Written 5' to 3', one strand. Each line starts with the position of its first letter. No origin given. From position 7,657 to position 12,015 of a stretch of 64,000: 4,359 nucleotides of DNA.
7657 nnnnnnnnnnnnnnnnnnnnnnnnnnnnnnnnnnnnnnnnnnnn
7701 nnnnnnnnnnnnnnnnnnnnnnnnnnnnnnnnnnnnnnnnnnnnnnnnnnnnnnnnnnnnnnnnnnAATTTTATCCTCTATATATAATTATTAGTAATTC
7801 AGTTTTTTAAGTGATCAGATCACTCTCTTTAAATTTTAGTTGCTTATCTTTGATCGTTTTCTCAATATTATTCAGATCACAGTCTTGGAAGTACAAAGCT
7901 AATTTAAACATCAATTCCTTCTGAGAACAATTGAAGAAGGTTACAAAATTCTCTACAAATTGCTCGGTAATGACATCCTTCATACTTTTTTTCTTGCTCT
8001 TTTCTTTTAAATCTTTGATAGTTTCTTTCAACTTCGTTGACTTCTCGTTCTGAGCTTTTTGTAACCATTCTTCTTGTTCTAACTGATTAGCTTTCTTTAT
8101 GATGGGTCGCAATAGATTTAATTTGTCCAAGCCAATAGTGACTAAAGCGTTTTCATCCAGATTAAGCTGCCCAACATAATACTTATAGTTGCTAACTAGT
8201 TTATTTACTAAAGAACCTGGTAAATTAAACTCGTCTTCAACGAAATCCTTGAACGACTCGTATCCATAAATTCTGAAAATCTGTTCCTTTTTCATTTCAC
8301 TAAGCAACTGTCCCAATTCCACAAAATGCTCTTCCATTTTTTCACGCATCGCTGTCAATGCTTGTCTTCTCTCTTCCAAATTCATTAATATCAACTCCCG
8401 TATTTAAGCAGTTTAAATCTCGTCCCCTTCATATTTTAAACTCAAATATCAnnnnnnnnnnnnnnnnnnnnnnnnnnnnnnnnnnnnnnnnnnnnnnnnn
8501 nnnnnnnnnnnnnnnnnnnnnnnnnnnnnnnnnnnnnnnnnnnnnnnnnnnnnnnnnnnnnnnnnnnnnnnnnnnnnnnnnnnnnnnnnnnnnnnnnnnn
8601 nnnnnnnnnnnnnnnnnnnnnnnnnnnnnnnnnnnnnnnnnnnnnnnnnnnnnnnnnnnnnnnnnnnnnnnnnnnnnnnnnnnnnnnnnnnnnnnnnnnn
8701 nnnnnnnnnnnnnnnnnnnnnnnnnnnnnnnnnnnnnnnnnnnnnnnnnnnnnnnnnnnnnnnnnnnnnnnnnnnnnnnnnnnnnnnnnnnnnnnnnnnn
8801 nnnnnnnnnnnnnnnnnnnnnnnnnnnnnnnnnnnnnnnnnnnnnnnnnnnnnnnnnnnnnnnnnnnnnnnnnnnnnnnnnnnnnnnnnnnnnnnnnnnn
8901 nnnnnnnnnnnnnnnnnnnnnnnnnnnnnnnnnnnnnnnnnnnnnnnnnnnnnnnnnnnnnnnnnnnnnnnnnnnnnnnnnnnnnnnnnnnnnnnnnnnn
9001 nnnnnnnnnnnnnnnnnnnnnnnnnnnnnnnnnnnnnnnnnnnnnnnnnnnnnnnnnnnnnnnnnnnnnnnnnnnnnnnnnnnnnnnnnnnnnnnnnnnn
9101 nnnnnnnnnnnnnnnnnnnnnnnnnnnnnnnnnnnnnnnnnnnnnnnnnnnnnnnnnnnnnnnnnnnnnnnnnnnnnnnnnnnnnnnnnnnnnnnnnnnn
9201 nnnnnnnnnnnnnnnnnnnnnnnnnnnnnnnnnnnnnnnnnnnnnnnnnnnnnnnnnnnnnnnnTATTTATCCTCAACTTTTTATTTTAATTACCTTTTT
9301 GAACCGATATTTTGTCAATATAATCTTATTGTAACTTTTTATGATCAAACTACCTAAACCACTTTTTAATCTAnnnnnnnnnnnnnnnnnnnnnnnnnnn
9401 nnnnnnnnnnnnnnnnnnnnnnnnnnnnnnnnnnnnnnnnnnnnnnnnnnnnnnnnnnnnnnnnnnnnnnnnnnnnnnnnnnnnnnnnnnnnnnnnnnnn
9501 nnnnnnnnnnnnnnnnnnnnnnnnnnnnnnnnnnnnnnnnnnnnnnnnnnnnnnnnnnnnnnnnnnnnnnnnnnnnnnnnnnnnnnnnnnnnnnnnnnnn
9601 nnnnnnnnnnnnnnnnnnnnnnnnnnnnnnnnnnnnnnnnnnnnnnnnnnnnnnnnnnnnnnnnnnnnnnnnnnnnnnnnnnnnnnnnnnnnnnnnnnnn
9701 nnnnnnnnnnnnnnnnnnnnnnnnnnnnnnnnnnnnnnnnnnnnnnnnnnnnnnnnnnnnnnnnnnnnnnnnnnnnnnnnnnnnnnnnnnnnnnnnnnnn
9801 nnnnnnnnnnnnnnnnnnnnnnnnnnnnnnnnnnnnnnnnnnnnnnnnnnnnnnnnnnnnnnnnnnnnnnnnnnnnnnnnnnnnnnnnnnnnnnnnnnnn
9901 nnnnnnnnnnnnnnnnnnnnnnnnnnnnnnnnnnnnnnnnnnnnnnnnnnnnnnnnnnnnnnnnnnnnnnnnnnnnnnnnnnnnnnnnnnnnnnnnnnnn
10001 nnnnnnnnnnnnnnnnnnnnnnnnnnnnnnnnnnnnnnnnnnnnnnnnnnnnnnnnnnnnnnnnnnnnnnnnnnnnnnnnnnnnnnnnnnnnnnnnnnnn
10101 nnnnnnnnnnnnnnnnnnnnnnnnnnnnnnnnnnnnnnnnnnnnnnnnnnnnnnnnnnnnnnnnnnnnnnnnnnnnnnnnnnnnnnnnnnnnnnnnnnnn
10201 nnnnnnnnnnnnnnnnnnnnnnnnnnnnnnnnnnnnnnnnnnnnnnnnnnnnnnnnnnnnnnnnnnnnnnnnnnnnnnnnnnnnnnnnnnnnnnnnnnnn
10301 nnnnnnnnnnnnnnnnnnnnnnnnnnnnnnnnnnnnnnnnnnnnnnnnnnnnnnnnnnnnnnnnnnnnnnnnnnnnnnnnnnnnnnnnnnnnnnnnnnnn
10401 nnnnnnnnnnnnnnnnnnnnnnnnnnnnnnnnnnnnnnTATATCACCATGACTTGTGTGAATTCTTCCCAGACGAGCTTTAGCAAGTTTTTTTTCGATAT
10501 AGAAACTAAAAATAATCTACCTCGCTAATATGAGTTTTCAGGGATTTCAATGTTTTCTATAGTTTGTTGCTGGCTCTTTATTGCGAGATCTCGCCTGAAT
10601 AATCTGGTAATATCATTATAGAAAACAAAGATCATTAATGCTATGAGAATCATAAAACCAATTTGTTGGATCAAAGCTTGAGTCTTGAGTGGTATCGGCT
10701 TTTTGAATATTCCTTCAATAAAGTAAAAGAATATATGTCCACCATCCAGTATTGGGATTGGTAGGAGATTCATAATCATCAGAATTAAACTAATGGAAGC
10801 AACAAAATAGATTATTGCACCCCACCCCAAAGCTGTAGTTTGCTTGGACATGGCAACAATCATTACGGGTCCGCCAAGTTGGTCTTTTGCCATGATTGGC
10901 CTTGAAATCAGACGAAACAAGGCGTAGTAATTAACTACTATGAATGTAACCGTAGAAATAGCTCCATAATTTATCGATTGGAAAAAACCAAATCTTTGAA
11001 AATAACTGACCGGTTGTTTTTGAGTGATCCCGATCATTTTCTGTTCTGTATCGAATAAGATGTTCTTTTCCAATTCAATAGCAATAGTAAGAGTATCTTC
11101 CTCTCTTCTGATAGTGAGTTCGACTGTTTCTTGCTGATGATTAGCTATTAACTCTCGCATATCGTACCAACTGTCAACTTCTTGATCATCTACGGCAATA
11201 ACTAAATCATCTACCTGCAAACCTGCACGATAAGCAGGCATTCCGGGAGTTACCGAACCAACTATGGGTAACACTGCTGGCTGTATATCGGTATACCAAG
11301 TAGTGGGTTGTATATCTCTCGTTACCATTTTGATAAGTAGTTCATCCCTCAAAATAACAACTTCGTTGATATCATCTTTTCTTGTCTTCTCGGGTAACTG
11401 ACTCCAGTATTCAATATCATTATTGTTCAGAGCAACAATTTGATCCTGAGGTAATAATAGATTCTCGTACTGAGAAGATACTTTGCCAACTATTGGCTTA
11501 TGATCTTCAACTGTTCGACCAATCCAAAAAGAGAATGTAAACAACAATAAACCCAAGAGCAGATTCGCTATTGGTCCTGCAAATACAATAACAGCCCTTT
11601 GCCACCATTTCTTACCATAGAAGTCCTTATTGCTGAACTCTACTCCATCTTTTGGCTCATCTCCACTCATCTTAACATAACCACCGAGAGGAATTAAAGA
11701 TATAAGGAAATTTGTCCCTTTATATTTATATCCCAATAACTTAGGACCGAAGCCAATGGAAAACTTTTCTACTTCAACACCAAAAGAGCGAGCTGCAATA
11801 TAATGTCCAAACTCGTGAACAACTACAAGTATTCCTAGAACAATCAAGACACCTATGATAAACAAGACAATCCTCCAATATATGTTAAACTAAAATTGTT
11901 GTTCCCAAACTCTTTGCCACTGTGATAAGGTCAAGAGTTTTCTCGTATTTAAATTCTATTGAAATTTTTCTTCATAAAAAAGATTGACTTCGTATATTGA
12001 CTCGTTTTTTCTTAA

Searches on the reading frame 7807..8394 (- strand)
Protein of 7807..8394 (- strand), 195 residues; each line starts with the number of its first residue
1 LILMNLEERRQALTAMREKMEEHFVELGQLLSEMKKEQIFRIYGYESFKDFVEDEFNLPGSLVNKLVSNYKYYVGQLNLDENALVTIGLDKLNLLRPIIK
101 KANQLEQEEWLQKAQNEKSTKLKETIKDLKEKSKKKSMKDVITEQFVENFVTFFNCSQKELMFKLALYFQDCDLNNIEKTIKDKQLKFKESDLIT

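Call 3: search_protein_families(library=pfam, proteins=[window:7807-8394:-], max_evalue=0.01)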
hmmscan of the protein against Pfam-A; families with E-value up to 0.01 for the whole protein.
window:7807-8394:- (195 aa): 0 families

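Call 4: search_protein_families(library=ncbifam, proteins=[window:7807-8394:-], max_evalue=0.01)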
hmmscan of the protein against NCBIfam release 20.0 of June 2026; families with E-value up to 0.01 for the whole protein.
window:7807-8394:- (195 aa): 0 families

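Call 58: find_homologous_proteins(query=window:7807-8394:-, max_evalue=0.001)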
Query window:7807-8394:- (195 aa): 55 proteins with E <= 0.001 among 143 candidates.
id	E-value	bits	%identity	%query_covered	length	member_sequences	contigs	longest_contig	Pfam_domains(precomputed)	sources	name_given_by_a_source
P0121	1.6e-115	401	100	98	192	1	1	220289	-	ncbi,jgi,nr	ncbi:MAG: hypothetical protein K0B81_01575 [Candidatus Cloacimonetes bacterium]|nr:hypothetical prot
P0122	2.6e-91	322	78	98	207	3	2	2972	-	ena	-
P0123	1.5e-87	310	76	98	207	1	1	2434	-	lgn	-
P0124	4.1e-87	308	75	100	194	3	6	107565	-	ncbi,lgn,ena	-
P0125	4.6e-87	308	76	97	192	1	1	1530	PF06295.18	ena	-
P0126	7.5e-86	304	76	97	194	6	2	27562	-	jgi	-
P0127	1.3e-85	303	74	98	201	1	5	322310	-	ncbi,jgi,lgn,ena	jgi:sugar-specific transcriptional regulator TrmB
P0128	3.3e-85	302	76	98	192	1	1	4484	-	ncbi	-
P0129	2.3e-83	296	72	97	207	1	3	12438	-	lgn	-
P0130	1.5e-81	290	76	92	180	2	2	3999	-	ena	-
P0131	3.9e-72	259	63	98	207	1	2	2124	-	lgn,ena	-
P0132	7.1e-70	252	60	98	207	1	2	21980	-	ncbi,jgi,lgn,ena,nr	ncbi:MAG: hypothetical protein WCX83_01750 [Candidatus Cloacimonas sp.]|nr:hypothetical protein [Can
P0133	1.9e-65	238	59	96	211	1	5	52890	PF06295.18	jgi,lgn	jgi:uncharacterized membrane-anchored protein YhcB (DUF1043 family)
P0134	3.3e-62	227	60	93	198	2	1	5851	-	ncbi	-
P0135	1.9e-56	208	52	98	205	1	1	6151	-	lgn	-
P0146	1.4e-50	189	48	96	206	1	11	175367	-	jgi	jgi:hypothetical protein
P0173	3.7e-43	165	44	96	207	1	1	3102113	-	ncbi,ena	-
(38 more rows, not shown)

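Call 63: find_encoding_contigs(protein=P0121, flank=10000, max_places=2)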
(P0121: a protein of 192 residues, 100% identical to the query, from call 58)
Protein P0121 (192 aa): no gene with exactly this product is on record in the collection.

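Call 67: predict_structure(alignment_id=A4)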
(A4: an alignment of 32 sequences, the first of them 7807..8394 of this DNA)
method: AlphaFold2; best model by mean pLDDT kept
length: 195 residues; sequences in the alignment: 32
mean_pLDDT: 82.6   pTM: 0.53
mean pLDDT of the five models: 82.6, 81.1, 77.5, 74.7, 70.1
residues with pLDDT >= 90: 17; 70-90: 165; 50-70: 12; < 50: 1
segments of 3 or more residues with pLDDT < 50: none
pLDDT, mean of each block of 10 residues (from residue 1): 75 85 86 87 88 86 85 81 80 81 81 81 76 68 88 91 90 88 85 64
secondary structure, 60 per line:
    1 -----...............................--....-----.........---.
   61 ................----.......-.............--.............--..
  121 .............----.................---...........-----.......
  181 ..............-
elements in order: H6-36 H39-42 H48-56 H60-76 H81-87 H89-101 H104-116 H119-133 H138-154 H158-168 H174-194

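Call 71: fold_search(model_id=the predicted structure, library=pdb)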
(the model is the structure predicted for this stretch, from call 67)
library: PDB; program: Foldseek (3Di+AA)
matches with E <= 10: 45; with E <= 0.001: 0
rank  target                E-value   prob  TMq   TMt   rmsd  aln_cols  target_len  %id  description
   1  6kkn                  1.1e+00  0.69  0.36  0.23   4.9       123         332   19  Crystal structure of RuBisCO accumulation factor Raf1 from Anabaena sp. PCC 7120 (released 2020-05-13)
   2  8bx1_A                2.2e+00  0.08  0.18  0.24  17.5       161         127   16  Oct4/Sox2 protein:DNA complex (released 2023-12-20)
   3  9n22_K                3.0e+00  0.04  0.15  0.13  58.4       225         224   11  Y20S (Sec18-Sec17-Sec9-Sso1-Snc1) EDTA - Class 2 (released 2025-10-01)
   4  3mkz_N                3.2e+00  0.23  0.29  0.46   7.4       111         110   14  Structure of SopB(155-272)-18mer complex, P21 form (released 2010-05-05)
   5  6sdk_A                4.0e+00  0.51  0.40  0.39   3.4       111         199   13  Crystal structure of bacterial ParB dimer bound to CDP (released 2019-10-23)
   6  2xkk_A                4.2e+00  0.09  0.23  0.09  12.8       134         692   21  CRYSTAL STRUCTURE OF MOXIFLOXACIN, DNA, and A. BAUMANNII TOPO IV (PARE-PARC FUSION TRUNCATE) (released 2010-09-01)
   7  6cce_F                4.2e+00  0.03  0.17  0.13  22.8       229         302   10  Crystal structure of a Mycobacterium smegmatis RNA polymerase transcription initiation complex with inhibitor Kanglemy (released 2018-08-15)
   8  1sum                  4.5e+00  0.11  0.22  0.20   9.9        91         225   15  Crystal structure of a hypothetical protein at 2.0 A resolution (released 2004-08-24)
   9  6y93_B                4.7e+00  0.28  0.39  0.60   7.8       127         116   12  Crystal structure of the DNA-binding domain of the Nucleoid Occlusion Factor (Noc) complexed to the Noc-binding site ( (released 2020-08-05)
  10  3mkz_A                5.0e+00  0.13  0.26  0.38   5.6       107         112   12  Structure of SopB(155-272)-18mer complex, P21 form (released 2010-05-05)
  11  7xp4_R                5.0e+00  0.05  0.18  0.12  14.3       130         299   13  Cryo-EM structure of a class T GPCR in apo state (released 2022-10-12)
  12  8t0f_A                5.2e+00  0.07  0.19  0.26  19.2       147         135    7  Crystal structure of the PEG10 promoter-bound ONECUT2 DNA-binding domain (released 2024-08-28)
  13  4ckg_A                5.5e+00  0.04  0.19  0.11  29.5       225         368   17  Helical reconstruction of ACAP1(BAR-PH domain) decorated membrane tubules by cryo-electron microscopy (released 2014-10-15)
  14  4osv_B                5.9e+00  0.12  0.25  0.12   8.8       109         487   12  Crystal structure of the S505M mutant of TAL effector dHax3 (released 2014-05-28)
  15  6smh_J                6.2e+00  0.18  0.37  0.38   4.7       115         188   16  Cryo-electron microscopy structure of a RbcL-Raf1 supercomplex from Synechococcus elongatus PCC 7942 (released 2020-07-08)
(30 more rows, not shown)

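Call 73: find_encoding_contigs(protein=P0173, flank=10000, max_places=2)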
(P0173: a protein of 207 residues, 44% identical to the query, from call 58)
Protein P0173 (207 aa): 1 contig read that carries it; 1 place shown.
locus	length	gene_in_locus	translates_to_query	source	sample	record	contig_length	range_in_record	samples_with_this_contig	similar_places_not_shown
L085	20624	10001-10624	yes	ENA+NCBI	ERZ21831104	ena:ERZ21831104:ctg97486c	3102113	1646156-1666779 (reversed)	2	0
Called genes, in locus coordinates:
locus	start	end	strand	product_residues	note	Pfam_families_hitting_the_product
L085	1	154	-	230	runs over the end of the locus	PF00005:ABC_tran, PF13304:AAA_21 (faint)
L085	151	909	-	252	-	PF00528:BPD_transp_1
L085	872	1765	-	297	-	-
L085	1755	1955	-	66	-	-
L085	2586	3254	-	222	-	-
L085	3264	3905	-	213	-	PF01381:HTH_3, PF12844:HTH_19, PF00717:Peptidase_S24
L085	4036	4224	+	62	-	-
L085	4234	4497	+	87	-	-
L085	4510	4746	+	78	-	-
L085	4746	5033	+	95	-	-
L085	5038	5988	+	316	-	-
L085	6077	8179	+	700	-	PF12728:HTH_17 (weak), PF00665:rve (weak), PF02914:DDE_2, PF09299:Mu-transpos_C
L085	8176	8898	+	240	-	PF05621:TniB (weak), PF13401:AAA_22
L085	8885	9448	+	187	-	-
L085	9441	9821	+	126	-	-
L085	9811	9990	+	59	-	-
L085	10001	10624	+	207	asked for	-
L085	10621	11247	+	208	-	PF11363:DUF3164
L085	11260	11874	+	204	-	PF01510:Amidase_2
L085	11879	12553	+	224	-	PF10979:DUF2786, PF23771:DUF7168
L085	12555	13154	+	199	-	PF09524:Phg_2220_C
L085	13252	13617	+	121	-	-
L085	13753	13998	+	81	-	-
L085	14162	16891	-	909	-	PF06074:Portal_Mu, PF04233:Phage_Mu_F, PF18810:PBECR2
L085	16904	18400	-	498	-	-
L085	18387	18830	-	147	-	PF10668:Phage_terminase (faint), PF06056:Terminase_5 (weak)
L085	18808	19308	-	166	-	PF05069:Phage_tail_S (faint)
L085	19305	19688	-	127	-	PF07030:Phage_Mu_Gp36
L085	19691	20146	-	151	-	-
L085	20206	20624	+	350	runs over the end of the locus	PF00574:CLP_protease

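Call 74: find_encoding_contigs(protein=P0146, flank=10000, max_places=2)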
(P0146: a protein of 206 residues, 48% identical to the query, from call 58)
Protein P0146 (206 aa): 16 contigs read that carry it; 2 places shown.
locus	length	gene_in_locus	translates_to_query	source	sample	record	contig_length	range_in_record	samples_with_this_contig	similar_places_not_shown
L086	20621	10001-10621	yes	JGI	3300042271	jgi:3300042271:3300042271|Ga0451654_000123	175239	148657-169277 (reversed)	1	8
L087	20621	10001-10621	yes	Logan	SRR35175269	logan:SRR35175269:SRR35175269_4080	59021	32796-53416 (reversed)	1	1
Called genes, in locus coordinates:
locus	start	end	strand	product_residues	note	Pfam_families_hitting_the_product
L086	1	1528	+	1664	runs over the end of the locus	PF13174:TPR_6 (faint), PF13181:TPR_8 (faint), PF13424:TPR_12 (faint), PF00515:TPR_1 (faint), PF07719:TPR_2 (faint), PF13428:TPR_14 (faint), PF13432:TPR_16 (faint)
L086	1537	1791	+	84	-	-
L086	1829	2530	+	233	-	PF01618:MotA_ExbB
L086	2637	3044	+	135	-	PF02472:ExbD (weak)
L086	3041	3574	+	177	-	PF02472:ExbD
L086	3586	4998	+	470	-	-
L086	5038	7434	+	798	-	PF17764:PriA_3primeBD, PF00270:DEAD, PF04851:ResIII, PF18319:Zn_ribbon_PriA, PF00271:Helicase_C (weak), PF18074:PriA_C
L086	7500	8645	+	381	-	PF02771:Acyl-CoA_dh_N, PF02770:Acyl-CoA_dh_M, PF00441:Acyl-CoA_dh_1, PF22924:ACOX_C_alpha1 (weak), PF08028:Acyl-CoA_dh_2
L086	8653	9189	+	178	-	PF02677:QueH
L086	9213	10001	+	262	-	PF02548:Pantoate_transf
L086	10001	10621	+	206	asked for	-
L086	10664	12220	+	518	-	PF00072:Response_reg, PF08665:PglZ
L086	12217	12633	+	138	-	PF02367:TsaE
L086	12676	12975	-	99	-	-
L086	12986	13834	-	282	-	-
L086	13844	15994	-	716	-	PF00932:LTD, PF13860:FlgD_ig (faint), PF13205:Big_5 (weak)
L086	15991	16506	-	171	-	PF01252:Peptidase_A8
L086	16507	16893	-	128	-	PF01258:zf-dskA_traR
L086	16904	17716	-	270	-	PF01048:PNP_UDP_1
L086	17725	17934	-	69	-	PF02325:CCB3_YggT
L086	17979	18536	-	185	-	PF00265:TK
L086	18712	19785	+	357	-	PF00871:Acetate_kinase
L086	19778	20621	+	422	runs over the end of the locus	PF03415:Peptidase_C11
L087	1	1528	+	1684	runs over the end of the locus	PF13424:TPR_12 (faint), PF00515:TPR_1 (faint), PF07719:TPR_2 (faint), PF13174:TPR_6 (faint), PF13181:TPR_8 (faint), PF13428:TPR_14 (faint), PF13432:TPR_16 (faint)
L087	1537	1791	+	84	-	-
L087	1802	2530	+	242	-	PF01618:MotA_ExbB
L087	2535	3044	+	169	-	PF02472:ExbD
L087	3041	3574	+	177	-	PF02472:ExbD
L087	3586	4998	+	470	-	-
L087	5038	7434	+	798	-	PF17764:PriA_3primeBD, PF00270:DEAD, PF04851:ResIII, PF18319:Zn_ribbon_PriA, PF00271:Helicase_C (weak), PF18074:PriA_C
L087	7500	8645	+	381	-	PF02771:Acyl-CoA_dh_N, PF02770:Acyl-CoA_dh_M, PF00441:Acyl-CoA_dh_1, PF22924:ACOX_C_alpha1 (weak), PF08028:Acyl-CoA_dh_2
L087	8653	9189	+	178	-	PF02677:QueH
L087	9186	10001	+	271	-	PF02548:Pantoate_transf, PF13714:PEP_mutase (weak)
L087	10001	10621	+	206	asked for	-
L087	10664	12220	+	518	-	PF00072:Response_reg, PF08665:PglZ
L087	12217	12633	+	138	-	PF02367:TsaE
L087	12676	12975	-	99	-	-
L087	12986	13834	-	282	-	-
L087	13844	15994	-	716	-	PF00932:LTD, PF13860:FlgD_ig (faint), PF13205:Big_5 (weak)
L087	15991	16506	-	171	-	PF01252:Peptidase_A8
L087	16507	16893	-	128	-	PF01258:zf-dskA_traR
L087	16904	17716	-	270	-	PF01048:PNP_UDP_1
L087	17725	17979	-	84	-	PF02325:CCB3_YggT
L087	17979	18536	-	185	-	PF00265:TK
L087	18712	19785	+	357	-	PF00871:Acetate_kinase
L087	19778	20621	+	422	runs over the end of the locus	PF03415:Peptidase_C11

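Call 75: search_protein_families(library=phrogs, proteins=[window:7807-8394:-, P0173, P0146, P0133], max_evalue=0.01)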
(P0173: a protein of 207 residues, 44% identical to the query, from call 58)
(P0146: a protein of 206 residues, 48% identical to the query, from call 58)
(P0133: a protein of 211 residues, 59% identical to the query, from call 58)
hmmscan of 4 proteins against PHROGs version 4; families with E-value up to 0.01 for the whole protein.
window:7807-8394:- (195 aa): 3 families
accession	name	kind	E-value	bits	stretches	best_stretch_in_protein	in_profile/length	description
phrog_17202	-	unknown function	2.6e-08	34.8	1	16-146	85-213/305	-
phrog_15077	-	unknown function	0.00097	19.7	1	7-67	12-72/546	-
phrog_4051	-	unknown function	0.0013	19.3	1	26-139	60-172/247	-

P0173 (207 aa): 2 families
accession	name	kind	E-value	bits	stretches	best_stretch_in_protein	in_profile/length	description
phrog_17202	-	unknown function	5.9e-10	40.2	1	13-142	77-201/305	-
phrog_15077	-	unknown function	0.0026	18.2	1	16-81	16-81/546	-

P0146 (206 aa): 2 families
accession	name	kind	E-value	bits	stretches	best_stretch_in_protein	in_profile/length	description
phrog_17202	-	unknown function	1.9e-12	48.4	1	15-147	78-203/305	-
phrog_15077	-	unknown function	4.4e-05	24.1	1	10-74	9-73/546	-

P0133 (211 aa): 2 families
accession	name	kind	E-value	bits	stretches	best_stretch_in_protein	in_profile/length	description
phrog_17202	-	unknown function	5.7e-09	37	1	29-161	85-213/305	-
phrog_15077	-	unknown function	2.1e-05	25.1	1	10-81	2-73/546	-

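Call 77: fold_search(model_id=the predicted structure, library=viral)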
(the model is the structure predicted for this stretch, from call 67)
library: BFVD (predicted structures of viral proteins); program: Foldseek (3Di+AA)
matches with E <= 10: 118; with E <= 0.001: 3
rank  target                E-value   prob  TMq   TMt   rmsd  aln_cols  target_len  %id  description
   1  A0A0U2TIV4            7.3e-05  1.00  0.54  0.25  13.6       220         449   16  Uncharacterized protein [Pseudomonas phage SM1]
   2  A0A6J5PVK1            1.5e-04  1.00  0.58  0.37   8.0       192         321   15  Uncharacterized protein [uncultured Caudovirales phage]
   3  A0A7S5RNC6            3.6e-04  1.00  0.49  0.26  16.1       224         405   12  (no name in the UniProt tables at hand)
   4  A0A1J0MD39            1.2e-03  1.00  0.48  0.67   2.6       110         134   23  (no name in the UniProt tables at hand)
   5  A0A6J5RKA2            1.7e-03  1.00  0.54  0.44   1.9       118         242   23  Uncharacterized protein [uncultured Caudovirales phage]
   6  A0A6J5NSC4            2.2e-03  1.00  0.54  0.30  10.3       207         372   17  Uncharacterized protein [uncultured Caudovirales phage]
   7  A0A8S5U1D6            3.8e-03  1.00  0.48  0.26   8.1       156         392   20  Activating signal cointegrator [Siphoviridae sp. cttuu15]
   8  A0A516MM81            4.0e-03  0.99  0.33  0.26  17.0       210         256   14  (no name in the UniProt tables at hand)
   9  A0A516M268            6.5e-03  1.00  0.51  0.60   3.5       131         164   18  (no name in the UniProt tables at hand)
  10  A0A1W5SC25            9.0e-03  1.00  0.40  0.31  20.3       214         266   13  Uncharacterized protein [Marinomonas phage CPP1m]
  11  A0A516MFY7            1.1e-02  1.00  0.38  0.27  12.6       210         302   16  (no name in the UniProt tables at hand)
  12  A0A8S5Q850            1.7e-02  1.00  0.35  0.34  10.2       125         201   18  Uncharacterized protein [Podoviridae sp. ctZ5d16]
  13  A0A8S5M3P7            3.0e-02  1.00  0.48  0.42   4.7       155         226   12  Uncharacterized protein [Podoviridae sp. ctq8112]
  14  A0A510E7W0            3.7e-02  1.00  0.45  0.17   4.5       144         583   14  (no name in the UniProt tables at hand)
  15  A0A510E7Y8            4.4e-02  1.00  0.42  0.25   5.7       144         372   19  (no name in the UniProt tables at hand)
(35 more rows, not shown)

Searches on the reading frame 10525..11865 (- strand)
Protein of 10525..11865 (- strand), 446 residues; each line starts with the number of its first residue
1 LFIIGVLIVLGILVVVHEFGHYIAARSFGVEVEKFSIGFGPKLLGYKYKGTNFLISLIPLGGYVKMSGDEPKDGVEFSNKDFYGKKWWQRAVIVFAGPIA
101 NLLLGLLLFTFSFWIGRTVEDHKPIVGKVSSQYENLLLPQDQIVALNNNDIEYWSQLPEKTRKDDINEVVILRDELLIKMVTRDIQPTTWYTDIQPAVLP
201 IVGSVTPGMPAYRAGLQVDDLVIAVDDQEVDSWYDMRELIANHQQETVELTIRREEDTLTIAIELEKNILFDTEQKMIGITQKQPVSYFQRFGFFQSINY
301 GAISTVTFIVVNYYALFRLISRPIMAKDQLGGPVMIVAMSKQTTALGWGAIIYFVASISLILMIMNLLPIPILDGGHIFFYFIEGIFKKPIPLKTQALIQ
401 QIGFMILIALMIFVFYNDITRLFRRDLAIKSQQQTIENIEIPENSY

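Call 3: search_protein_families(library=pfam, proteins=[window:10525-11865:-], max_evalue=0.01)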
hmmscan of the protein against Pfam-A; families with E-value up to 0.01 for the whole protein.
window:10525-11865:- (446 aa): 8 families
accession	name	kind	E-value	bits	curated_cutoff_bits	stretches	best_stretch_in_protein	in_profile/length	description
PF02163.28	Peptidase_M50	-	1.1e-67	228.1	27.2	1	7-410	3-221/221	Peptidase family M50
PF17820.7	PDZ_6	-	4.3e-14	52.4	27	1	201-254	1-54/54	PDZ domain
PF13180.12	PDZ_2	-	2.9e-13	50.3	27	1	201-265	15-80/80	PDZ domain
PF00595.29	PDZ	-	1.1e-08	35.7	23.2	1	201-252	28-80/81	PDZ domain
PF14685.13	PDZ_Tricorn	-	0.00028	21.2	25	1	214-256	36-80/88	Tricorn protease PDZ domain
PF21558.3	Pept_S41_N_bact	-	0.00046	20.5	27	0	206-237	10-41/87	Bacteroidetes, Peptidase, S41 family, N-terminal domain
PF13398.12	Peptidase_M50B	-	0.0024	18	26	0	12-113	23-90/201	Peptidase M50B-like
PF04495.20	GRASP55_65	-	0.0056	17.4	27.7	1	204-269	49-115/138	GRASP55/65 PDZ-like domain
